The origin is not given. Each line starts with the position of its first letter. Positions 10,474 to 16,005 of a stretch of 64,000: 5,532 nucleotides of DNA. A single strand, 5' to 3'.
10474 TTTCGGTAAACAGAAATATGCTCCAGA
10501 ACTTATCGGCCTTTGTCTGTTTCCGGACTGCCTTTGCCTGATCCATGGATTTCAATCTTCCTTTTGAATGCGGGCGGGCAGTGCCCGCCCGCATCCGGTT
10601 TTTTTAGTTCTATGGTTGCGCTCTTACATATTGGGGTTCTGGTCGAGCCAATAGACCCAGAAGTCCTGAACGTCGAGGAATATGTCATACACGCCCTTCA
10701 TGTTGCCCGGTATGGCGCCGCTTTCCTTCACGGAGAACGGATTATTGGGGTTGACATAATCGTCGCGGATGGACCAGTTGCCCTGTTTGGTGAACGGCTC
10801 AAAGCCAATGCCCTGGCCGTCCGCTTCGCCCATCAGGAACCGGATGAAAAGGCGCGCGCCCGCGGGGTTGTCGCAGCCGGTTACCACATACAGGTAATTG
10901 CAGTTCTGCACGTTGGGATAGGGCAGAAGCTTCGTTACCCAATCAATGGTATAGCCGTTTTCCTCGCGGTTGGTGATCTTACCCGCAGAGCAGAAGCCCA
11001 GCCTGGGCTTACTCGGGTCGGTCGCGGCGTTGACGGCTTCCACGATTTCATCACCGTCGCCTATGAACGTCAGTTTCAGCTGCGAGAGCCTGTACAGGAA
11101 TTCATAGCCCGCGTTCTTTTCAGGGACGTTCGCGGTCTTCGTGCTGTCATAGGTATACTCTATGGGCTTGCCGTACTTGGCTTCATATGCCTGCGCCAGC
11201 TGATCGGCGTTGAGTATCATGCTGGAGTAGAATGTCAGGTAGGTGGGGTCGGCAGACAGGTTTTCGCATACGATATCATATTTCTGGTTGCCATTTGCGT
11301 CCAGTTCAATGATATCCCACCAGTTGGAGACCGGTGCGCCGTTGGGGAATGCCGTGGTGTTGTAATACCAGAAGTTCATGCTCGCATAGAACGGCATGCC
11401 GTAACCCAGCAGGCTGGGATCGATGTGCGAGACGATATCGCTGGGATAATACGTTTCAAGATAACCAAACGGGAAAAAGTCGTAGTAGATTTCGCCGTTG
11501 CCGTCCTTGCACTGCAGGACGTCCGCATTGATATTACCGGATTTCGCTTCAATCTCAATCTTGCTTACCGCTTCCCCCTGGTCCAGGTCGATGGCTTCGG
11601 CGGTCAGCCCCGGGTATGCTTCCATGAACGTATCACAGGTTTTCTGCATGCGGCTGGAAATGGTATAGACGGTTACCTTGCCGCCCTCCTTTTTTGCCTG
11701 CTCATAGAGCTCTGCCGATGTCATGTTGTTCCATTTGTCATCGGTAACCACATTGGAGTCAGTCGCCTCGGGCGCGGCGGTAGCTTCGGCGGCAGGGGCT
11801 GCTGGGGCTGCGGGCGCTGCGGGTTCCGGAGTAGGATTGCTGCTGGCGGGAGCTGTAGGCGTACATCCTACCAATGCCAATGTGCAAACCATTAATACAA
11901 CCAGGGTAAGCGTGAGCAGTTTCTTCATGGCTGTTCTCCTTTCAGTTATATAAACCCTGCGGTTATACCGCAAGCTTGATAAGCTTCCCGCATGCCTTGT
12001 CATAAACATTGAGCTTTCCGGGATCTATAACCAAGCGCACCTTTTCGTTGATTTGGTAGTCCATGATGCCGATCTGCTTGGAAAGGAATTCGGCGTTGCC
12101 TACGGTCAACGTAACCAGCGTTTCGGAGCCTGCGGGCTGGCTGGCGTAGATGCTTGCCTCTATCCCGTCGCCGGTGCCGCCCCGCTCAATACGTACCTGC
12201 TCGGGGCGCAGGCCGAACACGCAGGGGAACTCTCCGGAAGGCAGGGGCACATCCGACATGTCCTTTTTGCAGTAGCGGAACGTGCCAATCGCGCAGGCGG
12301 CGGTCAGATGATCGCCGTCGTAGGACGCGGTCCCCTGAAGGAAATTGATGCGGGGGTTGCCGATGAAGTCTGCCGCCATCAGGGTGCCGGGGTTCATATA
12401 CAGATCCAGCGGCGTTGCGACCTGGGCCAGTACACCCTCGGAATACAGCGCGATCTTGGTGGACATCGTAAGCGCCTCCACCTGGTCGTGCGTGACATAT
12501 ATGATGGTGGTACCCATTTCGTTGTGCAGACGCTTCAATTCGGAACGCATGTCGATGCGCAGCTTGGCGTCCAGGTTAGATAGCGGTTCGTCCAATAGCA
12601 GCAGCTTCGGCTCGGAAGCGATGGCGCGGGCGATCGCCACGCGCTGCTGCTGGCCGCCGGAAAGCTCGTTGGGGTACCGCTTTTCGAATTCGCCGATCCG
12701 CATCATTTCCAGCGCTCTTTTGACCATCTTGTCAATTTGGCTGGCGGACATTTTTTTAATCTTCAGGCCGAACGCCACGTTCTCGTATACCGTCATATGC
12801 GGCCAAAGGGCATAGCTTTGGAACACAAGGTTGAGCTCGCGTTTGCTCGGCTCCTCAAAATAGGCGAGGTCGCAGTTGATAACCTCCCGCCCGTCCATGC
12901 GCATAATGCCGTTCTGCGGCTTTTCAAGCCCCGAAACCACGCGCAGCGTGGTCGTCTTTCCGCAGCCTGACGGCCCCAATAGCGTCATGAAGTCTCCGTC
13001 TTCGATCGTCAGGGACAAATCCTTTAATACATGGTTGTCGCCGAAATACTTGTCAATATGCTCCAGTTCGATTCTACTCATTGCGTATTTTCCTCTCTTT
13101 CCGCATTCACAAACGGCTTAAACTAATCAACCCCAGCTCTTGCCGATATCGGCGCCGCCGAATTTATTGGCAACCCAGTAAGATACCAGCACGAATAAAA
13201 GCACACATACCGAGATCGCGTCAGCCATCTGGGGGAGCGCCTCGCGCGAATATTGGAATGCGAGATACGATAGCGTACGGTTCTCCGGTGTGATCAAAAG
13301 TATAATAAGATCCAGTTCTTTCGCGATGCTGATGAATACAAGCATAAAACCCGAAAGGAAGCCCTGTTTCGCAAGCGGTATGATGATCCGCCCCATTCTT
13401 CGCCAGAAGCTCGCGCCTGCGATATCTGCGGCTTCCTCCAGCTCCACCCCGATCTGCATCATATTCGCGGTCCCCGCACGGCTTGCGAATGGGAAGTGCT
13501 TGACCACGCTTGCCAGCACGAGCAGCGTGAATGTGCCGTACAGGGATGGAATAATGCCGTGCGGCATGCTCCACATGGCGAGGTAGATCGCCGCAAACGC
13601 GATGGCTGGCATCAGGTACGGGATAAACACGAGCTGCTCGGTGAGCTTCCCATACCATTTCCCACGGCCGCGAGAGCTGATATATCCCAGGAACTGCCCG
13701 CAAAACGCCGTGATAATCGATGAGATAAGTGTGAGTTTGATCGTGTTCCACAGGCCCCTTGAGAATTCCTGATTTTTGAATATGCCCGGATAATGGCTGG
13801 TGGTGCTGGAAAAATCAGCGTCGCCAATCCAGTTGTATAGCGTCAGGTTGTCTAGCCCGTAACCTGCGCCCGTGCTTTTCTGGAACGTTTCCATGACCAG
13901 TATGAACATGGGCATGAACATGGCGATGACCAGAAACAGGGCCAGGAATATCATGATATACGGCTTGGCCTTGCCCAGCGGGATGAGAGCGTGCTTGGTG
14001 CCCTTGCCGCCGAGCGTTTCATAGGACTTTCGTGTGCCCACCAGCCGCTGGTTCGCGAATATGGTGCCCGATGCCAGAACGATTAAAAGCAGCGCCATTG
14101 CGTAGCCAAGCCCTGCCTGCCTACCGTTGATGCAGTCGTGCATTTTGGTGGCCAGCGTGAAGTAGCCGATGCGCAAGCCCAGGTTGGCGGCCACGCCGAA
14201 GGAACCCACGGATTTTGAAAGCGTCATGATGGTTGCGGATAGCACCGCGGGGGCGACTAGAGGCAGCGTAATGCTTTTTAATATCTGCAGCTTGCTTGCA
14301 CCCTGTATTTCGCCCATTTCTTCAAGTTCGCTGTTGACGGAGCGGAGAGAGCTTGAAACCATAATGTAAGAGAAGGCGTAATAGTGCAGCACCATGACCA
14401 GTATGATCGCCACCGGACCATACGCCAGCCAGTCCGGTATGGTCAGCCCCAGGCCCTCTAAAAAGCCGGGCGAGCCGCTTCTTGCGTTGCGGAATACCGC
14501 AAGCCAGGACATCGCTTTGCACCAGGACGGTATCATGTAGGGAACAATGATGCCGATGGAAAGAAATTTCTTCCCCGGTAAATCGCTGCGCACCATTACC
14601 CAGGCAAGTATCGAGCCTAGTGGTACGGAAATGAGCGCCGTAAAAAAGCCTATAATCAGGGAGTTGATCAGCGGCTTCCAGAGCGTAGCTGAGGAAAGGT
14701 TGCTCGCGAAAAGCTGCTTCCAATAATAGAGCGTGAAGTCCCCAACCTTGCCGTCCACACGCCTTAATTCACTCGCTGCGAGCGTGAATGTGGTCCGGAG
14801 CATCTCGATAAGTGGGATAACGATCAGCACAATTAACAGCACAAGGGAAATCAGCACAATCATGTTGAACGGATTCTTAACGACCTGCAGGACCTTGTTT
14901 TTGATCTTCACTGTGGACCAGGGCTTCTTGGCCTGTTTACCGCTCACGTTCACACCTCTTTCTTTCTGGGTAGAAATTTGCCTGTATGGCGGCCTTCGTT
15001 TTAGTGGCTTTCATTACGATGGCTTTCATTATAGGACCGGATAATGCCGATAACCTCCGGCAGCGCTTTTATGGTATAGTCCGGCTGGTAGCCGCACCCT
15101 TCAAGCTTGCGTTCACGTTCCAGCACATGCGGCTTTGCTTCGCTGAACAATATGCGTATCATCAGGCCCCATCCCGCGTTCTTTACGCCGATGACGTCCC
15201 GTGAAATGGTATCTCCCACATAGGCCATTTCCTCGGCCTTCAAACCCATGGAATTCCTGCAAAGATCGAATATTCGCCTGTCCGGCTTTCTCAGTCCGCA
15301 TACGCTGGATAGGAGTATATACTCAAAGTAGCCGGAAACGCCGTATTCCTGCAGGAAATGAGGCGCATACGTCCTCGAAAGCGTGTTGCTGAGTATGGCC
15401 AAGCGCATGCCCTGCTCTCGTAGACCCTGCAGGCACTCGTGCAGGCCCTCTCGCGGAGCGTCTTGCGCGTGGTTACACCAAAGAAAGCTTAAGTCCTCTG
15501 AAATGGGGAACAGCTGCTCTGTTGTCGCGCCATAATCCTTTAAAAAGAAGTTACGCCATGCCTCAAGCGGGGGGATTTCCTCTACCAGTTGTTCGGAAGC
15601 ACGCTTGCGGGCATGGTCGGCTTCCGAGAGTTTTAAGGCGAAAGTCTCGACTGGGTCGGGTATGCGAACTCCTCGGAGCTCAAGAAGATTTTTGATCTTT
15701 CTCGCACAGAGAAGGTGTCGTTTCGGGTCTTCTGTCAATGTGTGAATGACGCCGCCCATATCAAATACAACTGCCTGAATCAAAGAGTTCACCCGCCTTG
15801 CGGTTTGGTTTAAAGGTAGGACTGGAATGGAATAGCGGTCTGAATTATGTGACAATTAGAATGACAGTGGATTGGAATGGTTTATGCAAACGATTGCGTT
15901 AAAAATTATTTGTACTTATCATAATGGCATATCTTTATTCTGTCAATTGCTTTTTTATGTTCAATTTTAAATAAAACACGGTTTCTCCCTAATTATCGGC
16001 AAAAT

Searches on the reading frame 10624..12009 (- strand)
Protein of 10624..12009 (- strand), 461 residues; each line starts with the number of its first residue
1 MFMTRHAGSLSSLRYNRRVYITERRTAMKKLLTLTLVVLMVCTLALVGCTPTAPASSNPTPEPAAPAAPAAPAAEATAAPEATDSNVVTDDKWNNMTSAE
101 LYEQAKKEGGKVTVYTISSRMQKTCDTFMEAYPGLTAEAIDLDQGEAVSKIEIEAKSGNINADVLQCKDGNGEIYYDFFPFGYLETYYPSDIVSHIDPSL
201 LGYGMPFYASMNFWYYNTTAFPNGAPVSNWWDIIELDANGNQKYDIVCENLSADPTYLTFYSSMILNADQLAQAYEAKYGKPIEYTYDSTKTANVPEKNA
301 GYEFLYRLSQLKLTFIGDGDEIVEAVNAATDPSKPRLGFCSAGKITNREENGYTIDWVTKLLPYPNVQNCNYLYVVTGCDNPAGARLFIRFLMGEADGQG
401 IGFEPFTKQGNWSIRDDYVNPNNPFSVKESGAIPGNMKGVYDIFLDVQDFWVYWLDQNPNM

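Call 65: search_protein_families(library=pfam, proteins=[window:10624-12009:-], max_evalue=0.001)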
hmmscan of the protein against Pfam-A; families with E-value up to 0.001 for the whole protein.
window:10624-12009:- (461 aa): 1 family
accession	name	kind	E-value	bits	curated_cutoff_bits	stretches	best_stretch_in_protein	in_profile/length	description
PF01547.30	SBP_bac_1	-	1.9e-06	28.6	26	1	122-396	11-304/307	Bacterial extracellular solute-binding protein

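Call 67: search_protein_families(library=ncbifam, proteins=[window:10624-12009:-], max_evalue=0.0001)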
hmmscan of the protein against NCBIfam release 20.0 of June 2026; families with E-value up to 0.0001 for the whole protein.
window:10624-12009:- (461 aa): 0 families

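Call 76: search_solved_structures(query=window:10624-12009:-, max_evalue=1)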
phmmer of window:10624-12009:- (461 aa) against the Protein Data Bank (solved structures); distinct sequences matched with E-value up to 1: 4.
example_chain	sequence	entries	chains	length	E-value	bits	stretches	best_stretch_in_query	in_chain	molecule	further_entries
9wbg_w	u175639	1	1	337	0.39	12.5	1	45-100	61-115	Early growth response protein 1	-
8a3w_Sh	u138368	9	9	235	0.5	12.1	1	53-147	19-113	Putative RNA binding protein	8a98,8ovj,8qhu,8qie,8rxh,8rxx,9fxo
22hh_A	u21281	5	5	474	0.66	11.7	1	48-146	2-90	Extracellular solute-binding protein family 1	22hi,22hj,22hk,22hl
6t1w_C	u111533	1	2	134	0.76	11.5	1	31-75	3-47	Outer membrane lipoprotein RcsF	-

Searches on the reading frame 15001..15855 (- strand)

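Call 65: search_protein_families(library=pfam, proteins=[window:15001-15855:-], max_evalue=0.001)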
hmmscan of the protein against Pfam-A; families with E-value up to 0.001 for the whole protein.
window:15001-15855:- (284 aa): 3 families
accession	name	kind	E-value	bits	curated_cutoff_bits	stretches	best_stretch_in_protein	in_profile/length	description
PF00702.32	Hydrolase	-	1.2e-21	78.4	26.4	1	26-228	1-191/191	haloacid dehalogenase-like hydrolase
PF13419.12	HAD_2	-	7.2e-17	62.5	23.8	1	122-228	62-172/178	Haloacid dehalogenase-like hydrolase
PF13242.12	Hydrolase_like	-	1.9e-05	24.9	22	1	188-230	2-44/75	HAD-hyrolase-like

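Call 67: search_protein_families(library=ncbifam, proteins=[window:15001-15855:-], max_evalue=0.0001)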
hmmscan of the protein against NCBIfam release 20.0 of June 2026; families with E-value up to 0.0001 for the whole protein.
window:15001-15855:- (284 aa): 19 families
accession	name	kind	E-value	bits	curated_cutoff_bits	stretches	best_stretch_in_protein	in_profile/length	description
TIGR02253.1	CTE7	subfamily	2.8e-22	79.6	169.75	1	122-269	82-221/221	TIGR02253 family HAD-type hydrolase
TIGR02252.1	DREG-2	subfamily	1.7e-19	70.4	155.2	1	113-229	85-199/203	HAD hydrolase, REG-2-like, family IA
TIGR02254.1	YjjG_YfnB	equivalog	6e-15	55.3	159.9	1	136-230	100-192/223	YjjG family noncanonical pyrimidine nucleotidase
TIGR02247.1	HAD-1A3-hyp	subfamily_domain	9.8e-13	48.3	125.4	1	26-215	2-177/211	epoxide hydrolase N-terminal domain-like phosphatase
TIGR01549.1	HAD-SF-IA-v1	subfamily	6.7e-11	42.8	23.3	1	134-228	63-149/149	HAD-IA family hydrolase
NF009695.0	PRK13222.1-2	equivalog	5.7e-10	39.1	225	1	136-229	97-188/226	phosphoglycolate phosphatase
NF006976.0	PRK09449.1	equivalog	6.8e-10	38.8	183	1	134-229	96-190/225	pyrimidine 5'-nucleotidase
NF053830.1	RUBPPhHalo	equivalog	1.4e-09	38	330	1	136-271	106-233/234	ribulose-1,5-bisphosphate 5-phosphatase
TIGR01662.1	HAD-SF-IIIA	subfamily_domain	3.9e-09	36.7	44.6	1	130-228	22-132/141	HAD-IIIA family hydrolase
TIGR01428.1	HAD_type_II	equivalog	3.1e-08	33.9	125.4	1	140-229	98-185/197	haloacid dehalogenase type II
NF052576.1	PymNtasePynAStpc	equivalog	4.9e-08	32.9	350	1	135-230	101-196/229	pyrimidine 5'-nucleotidase PynA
TIGR01668.1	YqeG_hyp_ppase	hypoth_equivalog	1.4e-07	31.2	89.1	1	136-229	46-130/170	YqeG family HAD IIIA-type phosphatase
NF006991.0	PRK09456.1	equivalog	1.5e-07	31.3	295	1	138-226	89-176/199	glucose-1-phosphatase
NF009804.0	PRK13288.1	equivalog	8.1e-07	28.7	218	1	136-274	85-212/215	pyrophosphatase PpaX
NF009698.0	PRK13223.1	equivalog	1.1e-06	28.1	466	1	136-228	104-194/272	phosphoglycolate phosphatase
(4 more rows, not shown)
